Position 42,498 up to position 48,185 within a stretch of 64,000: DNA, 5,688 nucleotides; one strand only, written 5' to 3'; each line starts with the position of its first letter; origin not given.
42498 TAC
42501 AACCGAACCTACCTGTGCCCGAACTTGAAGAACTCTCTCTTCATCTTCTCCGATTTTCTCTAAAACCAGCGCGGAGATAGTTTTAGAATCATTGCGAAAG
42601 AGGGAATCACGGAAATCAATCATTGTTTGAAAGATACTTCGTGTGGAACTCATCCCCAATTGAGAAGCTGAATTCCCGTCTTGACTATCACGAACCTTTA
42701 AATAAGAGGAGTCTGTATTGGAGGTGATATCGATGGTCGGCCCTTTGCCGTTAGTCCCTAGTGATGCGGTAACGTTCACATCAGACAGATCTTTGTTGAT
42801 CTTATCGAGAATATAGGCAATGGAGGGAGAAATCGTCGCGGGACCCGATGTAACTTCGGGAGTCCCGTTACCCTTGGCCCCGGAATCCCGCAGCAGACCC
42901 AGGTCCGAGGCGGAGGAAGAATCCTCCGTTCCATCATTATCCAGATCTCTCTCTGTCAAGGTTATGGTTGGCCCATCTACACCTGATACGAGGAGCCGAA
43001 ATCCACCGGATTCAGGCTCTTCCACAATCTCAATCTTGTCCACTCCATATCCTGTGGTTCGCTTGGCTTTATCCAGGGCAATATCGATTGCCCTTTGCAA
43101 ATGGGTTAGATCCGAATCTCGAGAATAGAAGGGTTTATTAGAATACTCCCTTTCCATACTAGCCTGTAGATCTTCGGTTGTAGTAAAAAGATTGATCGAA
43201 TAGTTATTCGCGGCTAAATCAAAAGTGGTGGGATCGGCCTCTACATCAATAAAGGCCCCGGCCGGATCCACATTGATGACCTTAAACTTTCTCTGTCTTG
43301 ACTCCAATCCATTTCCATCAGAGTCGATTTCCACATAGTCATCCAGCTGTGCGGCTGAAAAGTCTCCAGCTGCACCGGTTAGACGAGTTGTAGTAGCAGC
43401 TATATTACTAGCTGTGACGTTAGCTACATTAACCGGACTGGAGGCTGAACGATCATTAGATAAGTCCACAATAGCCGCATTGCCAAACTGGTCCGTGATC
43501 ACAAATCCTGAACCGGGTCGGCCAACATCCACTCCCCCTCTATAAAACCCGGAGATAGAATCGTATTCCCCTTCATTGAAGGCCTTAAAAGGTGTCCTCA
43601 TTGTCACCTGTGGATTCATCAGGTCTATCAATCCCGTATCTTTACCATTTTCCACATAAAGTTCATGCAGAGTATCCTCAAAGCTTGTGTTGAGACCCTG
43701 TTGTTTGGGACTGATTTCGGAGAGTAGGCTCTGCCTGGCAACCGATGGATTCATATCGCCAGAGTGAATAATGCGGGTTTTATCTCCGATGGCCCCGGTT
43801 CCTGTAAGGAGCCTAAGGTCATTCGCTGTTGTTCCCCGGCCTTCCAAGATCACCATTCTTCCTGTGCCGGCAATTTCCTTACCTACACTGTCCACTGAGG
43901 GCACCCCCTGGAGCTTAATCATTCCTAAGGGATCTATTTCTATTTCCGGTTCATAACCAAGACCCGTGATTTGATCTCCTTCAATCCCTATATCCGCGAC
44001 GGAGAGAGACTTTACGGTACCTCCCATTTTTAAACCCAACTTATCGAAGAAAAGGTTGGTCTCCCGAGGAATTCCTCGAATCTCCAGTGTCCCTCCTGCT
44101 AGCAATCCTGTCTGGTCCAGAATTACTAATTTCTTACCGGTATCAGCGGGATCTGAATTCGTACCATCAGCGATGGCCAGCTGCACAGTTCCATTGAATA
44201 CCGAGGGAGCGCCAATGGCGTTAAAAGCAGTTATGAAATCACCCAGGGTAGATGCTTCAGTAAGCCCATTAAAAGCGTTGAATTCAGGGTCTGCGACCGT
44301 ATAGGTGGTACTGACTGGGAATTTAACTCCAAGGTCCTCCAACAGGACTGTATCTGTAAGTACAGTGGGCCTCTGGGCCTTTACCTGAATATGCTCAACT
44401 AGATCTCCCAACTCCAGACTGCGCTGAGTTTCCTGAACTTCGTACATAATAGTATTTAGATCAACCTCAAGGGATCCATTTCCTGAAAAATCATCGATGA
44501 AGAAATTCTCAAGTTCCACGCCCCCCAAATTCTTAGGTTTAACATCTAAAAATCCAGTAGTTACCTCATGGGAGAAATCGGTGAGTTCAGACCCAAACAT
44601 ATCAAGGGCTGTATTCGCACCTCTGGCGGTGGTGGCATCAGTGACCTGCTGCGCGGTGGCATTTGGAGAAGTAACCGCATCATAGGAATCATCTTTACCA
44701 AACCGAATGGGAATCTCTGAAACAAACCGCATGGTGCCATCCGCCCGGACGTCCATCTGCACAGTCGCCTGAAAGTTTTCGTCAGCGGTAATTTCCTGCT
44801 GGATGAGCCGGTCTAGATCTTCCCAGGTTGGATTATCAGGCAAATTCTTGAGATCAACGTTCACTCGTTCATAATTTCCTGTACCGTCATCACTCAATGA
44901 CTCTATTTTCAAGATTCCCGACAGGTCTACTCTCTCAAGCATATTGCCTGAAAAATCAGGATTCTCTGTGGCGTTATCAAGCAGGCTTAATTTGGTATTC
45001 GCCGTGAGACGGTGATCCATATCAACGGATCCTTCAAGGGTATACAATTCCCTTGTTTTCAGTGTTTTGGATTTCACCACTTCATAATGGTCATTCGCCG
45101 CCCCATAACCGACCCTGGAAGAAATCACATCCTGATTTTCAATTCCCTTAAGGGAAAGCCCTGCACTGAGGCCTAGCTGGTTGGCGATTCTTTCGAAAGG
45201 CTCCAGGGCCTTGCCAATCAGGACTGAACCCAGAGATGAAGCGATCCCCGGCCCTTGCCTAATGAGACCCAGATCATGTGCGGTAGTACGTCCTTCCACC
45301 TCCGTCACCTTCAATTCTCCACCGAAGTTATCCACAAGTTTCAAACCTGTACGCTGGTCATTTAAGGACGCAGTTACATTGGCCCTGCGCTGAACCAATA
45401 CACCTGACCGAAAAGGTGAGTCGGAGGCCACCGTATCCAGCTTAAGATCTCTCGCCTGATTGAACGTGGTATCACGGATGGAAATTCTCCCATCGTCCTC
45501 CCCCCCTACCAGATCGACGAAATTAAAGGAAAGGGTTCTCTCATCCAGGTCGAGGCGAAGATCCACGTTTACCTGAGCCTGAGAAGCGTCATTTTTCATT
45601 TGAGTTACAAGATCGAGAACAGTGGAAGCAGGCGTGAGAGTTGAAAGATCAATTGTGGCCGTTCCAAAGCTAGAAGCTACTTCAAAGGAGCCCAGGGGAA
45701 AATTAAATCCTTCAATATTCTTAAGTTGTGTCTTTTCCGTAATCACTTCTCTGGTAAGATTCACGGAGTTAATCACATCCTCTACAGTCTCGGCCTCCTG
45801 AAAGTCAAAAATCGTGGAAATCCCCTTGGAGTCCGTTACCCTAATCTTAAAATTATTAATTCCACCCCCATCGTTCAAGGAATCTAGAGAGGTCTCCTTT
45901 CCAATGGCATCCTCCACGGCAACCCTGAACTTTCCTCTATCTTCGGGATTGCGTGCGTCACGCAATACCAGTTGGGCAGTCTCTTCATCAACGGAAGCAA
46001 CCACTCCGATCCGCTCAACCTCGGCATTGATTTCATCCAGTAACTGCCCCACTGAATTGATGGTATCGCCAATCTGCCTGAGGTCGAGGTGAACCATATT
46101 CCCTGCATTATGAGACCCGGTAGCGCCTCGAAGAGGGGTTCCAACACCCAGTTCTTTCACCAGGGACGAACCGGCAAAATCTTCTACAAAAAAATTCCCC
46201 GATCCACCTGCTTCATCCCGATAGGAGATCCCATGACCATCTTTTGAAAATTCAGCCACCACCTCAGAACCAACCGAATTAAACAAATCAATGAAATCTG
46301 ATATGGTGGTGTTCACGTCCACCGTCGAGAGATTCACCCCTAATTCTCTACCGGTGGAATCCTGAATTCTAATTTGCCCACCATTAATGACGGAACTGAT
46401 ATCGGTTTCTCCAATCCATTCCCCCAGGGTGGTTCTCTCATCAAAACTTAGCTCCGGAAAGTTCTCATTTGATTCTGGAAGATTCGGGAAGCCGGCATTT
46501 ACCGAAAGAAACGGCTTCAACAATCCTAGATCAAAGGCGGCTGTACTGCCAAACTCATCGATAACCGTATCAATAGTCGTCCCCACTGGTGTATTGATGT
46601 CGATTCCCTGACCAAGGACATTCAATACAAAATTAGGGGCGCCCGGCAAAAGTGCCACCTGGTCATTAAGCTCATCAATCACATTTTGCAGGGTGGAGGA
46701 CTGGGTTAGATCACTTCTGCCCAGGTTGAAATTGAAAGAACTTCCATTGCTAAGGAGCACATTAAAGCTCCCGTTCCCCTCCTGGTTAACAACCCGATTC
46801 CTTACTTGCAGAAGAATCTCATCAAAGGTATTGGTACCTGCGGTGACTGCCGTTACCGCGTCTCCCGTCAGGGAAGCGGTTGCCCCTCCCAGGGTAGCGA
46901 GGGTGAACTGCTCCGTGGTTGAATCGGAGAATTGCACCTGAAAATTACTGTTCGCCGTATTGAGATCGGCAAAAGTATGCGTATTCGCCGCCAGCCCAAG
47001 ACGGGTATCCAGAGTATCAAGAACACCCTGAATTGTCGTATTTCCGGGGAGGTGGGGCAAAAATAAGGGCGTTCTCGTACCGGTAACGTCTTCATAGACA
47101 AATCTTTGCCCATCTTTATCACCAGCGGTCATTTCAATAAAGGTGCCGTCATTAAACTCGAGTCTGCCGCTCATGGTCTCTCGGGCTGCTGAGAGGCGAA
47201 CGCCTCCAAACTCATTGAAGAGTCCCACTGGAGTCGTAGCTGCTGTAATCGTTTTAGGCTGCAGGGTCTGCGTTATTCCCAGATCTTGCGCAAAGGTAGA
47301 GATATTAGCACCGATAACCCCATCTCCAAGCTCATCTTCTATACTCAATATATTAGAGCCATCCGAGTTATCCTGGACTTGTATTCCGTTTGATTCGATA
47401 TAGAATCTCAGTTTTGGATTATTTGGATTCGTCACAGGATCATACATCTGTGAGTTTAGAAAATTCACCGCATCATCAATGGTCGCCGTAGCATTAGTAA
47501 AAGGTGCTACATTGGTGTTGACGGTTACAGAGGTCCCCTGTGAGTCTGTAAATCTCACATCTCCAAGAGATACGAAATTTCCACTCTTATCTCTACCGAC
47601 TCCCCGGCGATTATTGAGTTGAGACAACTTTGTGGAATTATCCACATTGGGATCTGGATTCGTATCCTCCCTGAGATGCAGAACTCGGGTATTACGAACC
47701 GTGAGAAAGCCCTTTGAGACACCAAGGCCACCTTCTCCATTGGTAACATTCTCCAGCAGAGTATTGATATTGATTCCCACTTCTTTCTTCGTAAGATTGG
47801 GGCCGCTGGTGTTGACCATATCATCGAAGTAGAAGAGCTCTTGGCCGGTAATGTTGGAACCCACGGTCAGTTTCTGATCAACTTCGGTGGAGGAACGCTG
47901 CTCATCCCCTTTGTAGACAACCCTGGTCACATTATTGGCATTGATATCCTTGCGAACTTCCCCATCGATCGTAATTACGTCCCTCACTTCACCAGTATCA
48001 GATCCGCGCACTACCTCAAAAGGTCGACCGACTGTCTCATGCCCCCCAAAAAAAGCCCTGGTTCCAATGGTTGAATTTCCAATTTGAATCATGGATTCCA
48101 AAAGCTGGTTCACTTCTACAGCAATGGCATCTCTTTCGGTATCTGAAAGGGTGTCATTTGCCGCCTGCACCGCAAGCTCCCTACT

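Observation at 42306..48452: Giant (2048 aa) FlgL hook-filament junction protein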

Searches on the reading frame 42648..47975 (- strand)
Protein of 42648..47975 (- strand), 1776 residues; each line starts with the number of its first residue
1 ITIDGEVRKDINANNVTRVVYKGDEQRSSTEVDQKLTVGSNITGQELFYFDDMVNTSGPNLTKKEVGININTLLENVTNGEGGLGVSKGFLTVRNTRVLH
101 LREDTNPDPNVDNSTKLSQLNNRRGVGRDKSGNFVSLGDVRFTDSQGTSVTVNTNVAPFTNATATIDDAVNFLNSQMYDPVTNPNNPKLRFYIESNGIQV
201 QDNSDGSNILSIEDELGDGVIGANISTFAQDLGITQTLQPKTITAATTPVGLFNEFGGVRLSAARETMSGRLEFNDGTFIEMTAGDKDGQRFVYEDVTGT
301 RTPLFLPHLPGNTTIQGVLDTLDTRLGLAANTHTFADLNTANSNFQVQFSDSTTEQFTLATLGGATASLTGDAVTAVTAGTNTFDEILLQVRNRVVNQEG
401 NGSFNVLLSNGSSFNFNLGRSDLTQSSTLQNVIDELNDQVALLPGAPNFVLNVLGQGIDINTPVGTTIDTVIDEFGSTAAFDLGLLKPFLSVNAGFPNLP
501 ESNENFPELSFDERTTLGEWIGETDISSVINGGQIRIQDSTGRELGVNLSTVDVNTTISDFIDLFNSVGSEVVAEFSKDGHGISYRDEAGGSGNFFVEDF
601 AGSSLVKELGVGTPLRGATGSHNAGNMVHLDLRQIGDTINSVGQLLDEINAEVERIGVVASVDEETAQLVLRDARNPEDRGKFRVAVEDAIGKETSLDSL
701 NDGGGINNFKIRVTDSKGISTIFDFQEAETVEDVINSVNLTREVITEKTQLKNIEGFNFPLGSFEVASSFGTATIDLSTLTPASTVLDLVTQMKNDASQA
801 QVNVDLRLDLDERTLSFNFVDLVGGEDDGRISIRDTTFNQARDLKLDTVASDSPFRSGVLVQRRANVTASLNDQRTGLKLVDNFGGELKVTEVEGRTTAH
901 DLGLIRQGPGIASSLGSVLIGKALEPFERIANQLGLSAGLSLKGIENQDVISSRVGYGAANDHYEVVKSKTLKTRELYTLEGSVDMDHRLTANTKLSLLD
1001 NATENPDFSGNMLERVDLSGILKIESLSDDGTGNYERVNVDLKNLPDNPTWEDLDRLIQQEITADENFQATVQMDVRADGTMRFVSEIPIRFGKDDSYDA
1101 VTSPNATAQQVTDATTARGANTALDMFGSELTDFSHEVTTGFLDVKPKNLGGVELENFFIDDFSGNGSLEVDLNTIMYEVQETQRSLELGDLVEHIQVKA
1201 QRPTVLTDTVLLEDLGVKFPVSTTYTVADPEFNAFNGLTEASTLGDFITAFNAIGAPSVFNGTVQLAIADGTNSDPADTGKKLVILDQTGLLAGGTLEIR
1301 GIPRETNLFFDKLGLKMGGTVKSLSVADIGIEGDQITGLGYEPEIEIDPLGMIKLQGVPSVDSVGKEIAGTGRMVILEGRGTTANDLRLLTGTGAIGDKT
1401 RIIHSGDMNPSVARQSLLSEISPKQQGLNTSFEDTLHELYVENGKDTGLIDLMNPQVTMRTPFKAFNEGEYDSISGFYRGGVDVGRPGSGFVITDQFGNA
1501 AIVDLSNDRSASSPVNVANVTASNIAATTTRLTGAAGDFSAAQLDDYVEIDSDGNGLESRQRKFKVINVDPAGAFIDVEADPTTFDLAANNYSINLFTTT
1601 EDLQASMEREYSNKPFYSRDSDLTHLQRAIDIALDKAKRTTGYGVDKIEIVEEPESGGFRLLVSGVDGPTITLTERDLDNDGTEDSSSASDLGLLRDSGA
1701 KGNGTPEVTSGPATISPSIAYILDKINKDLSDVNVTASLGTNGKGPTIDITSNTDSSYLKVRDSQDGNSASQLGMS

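Call 22: find_homologous_proteins(query=window:42648-47975:-, max_evalue=0.001)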
Query window:42648-47975:- (1776 aa): 11 proteins with E <= 0.001 among 8000 candidates.
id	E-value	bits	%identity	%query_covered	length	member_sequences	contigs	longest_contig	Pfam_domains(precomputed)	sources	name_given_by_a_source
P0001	0.0e+0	3858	100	100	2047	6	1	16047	PF00669.26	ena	-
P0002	0.0e+0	2961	76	100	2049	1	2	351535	PF00669.26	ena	-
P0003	0.0e+0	2579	65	100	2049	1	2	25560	PF00669.26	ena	-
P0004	0.0e+0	2413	62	100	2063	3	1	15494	PF00669.26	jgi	-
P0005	0.0e+0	2381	62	100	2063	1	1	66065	PF00700.28,PF00669.26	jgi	jgi:flagellar hook-associated protein 3 FlgL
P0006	0.0e+0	2259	65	89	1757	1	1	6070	PF00669.26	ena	-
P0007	0.0e+0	1864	52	100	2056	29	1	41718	PF00700.28,PF00669.26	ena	-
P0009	0.0e+0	1848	52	100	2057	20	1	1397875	PF27198.1,PF00669.26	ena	-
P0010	0.0e+0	1838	52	100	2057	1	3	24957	PF27198.1,PF00700.28,PF00669.26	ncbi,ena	-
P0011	0.0e+0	1831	52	100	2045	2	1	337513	PF00700.28,PF00669.26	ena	-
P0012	0.0e+0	1802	51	100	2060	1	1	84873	PF00700.28,PF00669.26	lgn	-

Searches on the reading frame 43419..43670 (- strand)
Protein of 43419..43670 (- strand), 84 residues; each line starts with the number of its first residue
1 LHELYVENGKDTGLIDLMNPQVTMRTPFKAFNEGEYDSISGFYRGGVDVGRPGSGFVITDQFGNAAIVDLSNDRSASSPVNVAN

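Call 52: search_protein_families(library=pfam, proteins=[window:43419-43670:-], max_evalue=10)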
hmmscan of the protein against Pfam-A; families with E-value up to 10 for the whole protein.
seq(84 aa): 0 families

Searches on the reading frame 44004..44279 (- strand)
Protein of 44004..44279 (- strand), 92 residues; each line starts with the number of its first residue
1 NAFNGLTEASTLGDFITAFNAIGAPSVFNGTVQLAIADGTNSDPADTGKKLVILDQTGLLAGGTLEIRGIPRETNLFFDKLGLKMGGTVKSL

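Call 52: search_protein_families(library=pfam, proteins=[window:44004-44279:-], max_evalue=10)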
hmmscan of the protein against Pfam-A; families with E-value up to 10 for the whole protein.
seq(92 aa): 1 family
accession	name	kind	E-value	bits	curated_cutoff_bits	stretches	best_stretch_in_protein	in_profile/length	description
PF13297.11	SDE2_2C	-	0.37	11.1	26.6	1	80-90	48-58/82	Replication stress response SDE2 C-terminal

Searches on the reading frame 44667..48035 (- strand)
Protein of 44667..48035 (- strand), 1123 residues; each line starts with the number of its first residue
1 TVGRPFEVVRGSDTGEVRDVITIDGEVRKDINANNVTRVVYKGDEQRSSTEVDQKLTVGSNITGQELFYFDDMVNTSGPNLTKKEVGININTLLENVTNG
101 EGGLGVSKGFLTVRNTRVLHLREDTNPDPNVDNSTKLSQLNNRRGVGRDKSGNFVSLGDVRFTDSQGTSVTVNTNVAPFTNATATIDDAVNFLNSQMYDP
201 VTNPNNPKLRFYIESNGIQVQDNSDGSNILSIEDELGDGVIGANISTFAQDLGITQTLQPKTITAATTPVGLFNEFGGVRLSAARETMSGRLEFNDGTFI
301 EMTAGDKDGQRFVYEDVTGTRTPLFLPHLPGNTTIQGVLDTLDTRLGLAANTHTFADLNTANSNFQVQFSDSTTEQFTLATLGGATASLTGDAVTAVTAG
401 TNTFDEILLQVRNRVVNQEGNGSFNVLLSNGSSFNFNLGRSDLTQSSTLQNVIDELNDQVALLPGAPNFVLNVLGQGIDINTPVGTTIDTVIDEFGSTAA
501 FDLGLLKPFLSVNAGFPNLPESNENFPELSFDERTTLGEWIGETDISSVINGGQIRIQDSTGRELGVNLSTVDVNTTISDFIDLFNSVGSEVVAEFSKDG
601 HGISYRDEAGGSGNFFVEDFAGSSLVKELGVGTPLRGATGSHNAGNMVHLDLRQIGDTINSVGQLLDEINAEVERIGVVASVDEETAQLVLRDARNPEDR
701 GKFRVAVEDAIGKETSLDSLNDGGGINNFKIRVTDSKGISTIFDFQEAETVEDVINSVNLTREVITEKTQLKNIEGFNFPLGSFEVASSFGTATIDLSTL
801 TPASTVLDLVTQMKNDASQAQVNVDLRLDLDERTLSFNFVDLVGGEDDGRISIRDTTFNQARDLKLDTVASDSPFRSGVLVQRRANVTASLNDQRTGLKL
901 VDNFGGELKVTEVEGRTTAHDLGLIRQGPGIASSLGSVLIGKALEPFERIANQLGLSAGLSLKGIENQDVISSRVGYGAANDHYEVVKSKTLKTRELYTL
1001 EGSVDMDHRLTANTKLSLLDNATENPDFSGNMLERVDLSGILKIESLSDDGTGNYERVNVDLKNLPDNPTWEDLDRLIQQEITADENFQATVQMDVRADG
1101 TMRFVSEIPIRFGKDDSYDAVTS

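Call 65: predict_structure(alignment_id=A3)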
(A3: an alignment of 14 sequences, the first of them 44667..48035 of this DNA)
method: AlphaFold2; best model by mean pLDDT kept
length: 1123 residues; sequences in the alignment: 14
mean_pLDDT: 71.9   pTM: 0.55
mean pLDDT of the five models: 71.9, 62.4, 61.1, 61.0, 60.7
residues with pLDDT >= 90: 58; 70-90: 701; 50-70: 189; < 50: 175
segments of 3 or more residues with pLDDT < 50: 1-82, 150-153, 238-244, 274-277, 306-308, 508-526, 969-981, 998-1029, 1118-1123
pLDDT, mean of each block of 10 residues (from residue 1): 28 31 32 39 35 34 29 36 64 83 85 75 72 77 63 59 89 73 79 88 88 77 83 63 57 66 60 53 61 87 62 82 68 80 80 84 76 75 79 78 78 67 80 81 74 87 85 70 78 69 59 40 52 80 79 89 89 84 88 85 88 90 84 83 85 86 90 83 85 70 75 87 79 74 86 88 80 76 86 86 82 89 87 86 83 77 78 85 85 82 70 70 66 64 80 83 64 38 71 63 36 34 36 64 77 74 76 82 78 68 76 59 33
secondary structure, 60 per line:
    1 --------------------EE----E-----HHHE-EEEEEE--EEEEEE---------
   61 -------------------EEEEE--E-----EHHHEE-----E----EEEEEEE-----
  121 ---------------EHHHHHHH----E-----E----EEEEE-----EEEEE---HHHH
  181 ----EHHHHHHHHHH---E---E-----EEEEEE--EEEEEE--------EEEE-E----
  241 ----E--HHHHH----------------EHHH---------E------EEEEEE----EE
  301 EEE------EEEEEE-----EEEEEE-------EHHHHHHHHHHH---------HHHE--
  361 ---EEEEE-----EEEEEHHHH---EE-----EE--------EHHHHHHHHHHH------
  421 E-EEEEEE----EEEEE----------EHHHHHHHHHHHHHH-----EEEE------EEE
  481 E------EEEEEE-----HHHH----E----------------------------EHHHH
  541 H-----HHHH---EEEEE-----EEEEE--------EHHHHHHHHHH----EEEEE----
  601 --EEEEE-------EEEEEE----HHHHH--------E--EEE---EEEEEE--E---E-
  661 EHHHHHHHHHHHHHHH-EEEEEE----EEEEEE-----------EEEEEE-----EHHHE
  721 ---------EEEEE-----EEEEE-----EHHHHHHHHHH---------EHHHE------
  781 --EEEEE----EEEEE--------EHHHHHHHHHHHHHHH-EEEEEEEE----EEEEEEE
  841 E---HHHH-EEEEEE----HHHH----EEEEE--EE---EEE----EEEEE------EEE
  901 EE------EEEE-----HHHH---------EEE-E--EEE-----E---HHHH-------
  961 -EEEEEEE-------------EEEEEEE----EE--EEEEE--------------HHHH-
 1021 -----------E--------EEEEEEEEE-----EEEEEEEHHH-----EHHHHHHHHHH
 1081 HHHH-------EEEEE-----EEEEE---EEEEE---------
elements in order (helices of 4 or more, strands of 3 or more residues): E38-43 E46-51 E80-84 E109-115 H137-143 E159-163 E169-173 H177-180 H186-195 E209-214 E217-222 E231-234 H248-252 E289-294 E299-303 E310-315 E321-326 H335-345 E364-368 E374-378 H379-382 H404-414 E423-428 E433-437 H449-462 E468-471 E478-481 E488-493 H499-502 H537-541 H547-550 E554-558 E564-568 H578-587 E592-596 E603-607 E615-620 H625-629 E641-643 E647-652 H662-676 E678-683 E688-693 E705-710 E730-734 E740-744 H751-760 E783-787 E792-796 H806-820 E822-829 E834-841 H845-848 E850-855 H860-863 E868-872 E880-882 E887-891 E898-902 E909-912 H918-921 E931-933 E938-940 H950-953 E962-968 E982-988 E997-1001 H1016-1019 E1041-1049 E1055-1061 H1071-1084 E1092-1096 E1102-1106 E1110-1114

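Call 67: fold_search(model_id=the predicted structure, library=pdb)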
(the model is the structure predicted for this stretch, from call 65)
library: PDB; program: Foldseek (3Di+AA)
matches with E <= 10: 481; with E <= 0.001: 0
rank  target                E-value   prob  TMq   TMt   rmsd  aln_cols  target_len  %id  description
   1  4fav_F                1.9e-01  0.03  0.05  0.10  23.2       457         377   10  Crystal Structure of WT MauG in Complex with Pre-Methylamine Dehydrogenase Aged 50 Days (released 2013-03-06)
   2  7fik_E                2.4e-01  0.03  0.05  0.05  23.6       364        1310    8  The cryo-EM structure of the CR subunit from X. laevis NPC (released 2022-11-09)
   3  1mg2_A                3.3e-01  0.02  0.05  0.10  23.6       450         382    9  MUTATION OF ALPHA PHE55 OF METHYLAMINE DEHYDROGENASE ALTERS THE REORGANIZATION ENERGY AND ELECTRONIC COUPLING FOR ITS  (released 2002-12-11)
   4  3ec5                  3.5e-01  0.02  0.04  0.09  25.9       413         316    9  The crystal structure of Thioflavin-T (ThT) binding OspA mutant (released 2009-02-03)
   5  4ozu                  3.7e-01  0.02  0.05  0.10  26.9       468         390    7  Crystal Structure of WD40 domain from Toxoplasma gondii coronin (released 2014-08-20)
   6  9n6v_LQ               3.9e-01  0.02  0.05  0.06  28.9       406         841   11  SSU processome maturation and disassembly, State A (released 2025-11-05)
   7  6bm0_A                3.9e-01  0.02  0.06  0.06  32.6       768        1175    8  Cryo-EM structure of human CPSF-160-WDR33 complex at 3.8 A resolution (released 2017-11-22)
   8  2bbk_H                4.1e-01  0.02  0.05  0.11  23.3       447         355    9  CRYSTAL STRUCTURE OF THE QUINOPROTEIN METHYLAMINE DEHYDROGENASE FROM PARACOCCUS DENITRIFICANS AT 1.75 ANGSTROMS (released 1994-01-31)
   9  9jsa_A                4.1e-01  0.02  0.05  0.10  26.5       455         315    8  CatPSAM-H8 (released 2025-10-01)
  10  2o62_B                4.3e-01  0.02  0.04  0.11  22.6       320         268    8  CRYSTAL STRUCTURE OF A PROTEIN WITH UNKNOWN FUNCTION FROM DUF3598 FAMILY (NPUN_R4044) FROM NOSTOC PUNCTIFORME PCC 7310 (released 2007-02-13)
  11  9s6c_B                5.3e-01  0.03  0.06  0.13  20.9       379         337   11  B12 Binding protein - BtuK1 (released 2025-09-17)
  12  7fik_e                5.3e-01  0.02  0.05  0.05  23.9       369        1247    8  The cryo-EM structure of the CR subunit from X. laevis NPC (released 2022-11-09)
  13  2fkj_A                6.2e-01  0.01  0.05  0.10  26.9       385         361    9  The crystal structure of engineered OspA (released 2006-11-21)
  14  5h5t_A                6.6e-01  0.60  0.08  0.38  12.6       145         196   13  Crystal structure of the flagellar cap protein FliD D2-D3 domains from Salmonella Typhimurium (released 2017-02-22)
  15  2oyb                  6.6e-01  0.02  0.05  0.13  22.0       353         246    8  The crystal structure of OspA mutant (released 2008-03-04)
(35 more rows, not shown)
